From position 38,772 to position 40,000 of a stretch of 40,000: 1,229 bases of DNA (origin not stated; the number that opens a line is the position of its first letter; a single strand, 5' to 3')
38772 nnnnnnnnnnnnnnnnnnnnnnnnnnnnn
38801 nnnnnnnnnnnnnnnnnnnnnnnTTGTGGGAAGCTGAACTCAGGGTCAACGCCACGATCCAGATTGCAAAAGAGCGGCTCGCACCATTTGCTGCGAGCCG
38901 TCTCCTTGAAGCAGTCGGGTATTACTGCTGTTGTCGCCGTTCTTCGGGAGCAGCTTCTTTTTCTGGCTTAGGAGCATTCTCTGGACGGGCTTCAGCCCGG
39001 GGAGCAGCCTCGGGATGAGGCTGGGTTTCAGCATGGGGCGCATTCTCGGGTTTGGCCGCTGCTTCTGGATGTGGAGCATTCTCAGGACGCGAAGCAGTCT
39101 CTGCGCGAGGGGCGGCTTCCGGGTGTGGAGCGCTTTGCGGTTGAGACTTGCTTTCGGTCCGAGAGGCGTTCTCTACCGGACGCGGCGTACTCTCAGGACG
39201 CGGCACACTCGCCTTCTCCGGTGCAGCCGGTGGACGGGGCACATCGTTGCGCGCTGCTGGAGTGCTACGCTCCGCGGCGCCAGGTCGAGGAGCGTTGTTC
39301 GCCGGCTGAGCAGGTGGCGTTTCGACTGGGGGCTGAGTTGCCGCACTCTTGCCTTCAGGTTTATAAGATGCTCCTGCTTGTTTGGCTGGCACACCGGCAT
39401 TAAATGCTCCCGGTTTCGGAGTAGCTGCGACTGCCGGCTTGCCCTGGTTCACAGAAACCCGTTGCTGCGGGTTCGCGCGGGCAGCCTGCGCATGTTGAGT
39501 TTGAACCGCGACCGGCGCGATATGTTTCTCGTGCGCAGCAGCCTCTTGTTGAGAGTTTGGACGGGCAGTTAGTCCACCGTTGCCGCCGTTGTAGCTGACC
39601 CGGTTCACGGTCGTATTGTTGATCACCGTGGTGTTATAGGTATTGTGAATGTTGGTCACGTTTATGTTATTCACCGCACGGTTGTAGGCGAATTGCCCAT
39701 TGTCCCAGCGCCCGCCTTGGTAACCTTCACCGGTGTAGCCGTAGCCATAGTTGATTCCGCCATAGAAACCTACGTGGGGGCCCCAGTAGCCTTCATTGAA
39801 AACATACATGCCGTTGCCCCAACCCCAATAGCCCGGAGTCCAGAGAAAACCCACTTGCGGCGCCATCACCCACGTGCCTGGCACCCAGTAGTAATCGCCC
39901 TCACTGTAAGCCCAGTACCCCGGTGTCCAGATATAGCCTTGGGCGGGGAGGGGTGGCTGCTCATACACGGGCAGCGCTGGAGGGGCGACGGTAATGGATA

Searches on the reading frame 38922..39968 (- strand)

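Call 12: search_protein_families(library=pfam, proteins=[window:38922-39968:-], max_evalue=0.001)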
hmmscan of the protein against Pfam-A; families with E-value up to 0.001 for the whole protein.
window:38922-39968:- (348 aa): 1 family
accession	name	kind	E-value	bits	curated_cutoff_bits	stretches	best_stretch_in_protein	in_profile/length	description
PF12779.12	WXXGXW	-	2.3e-11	44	18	2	11-34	3-26/26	WXXGXW repeat (2 copies)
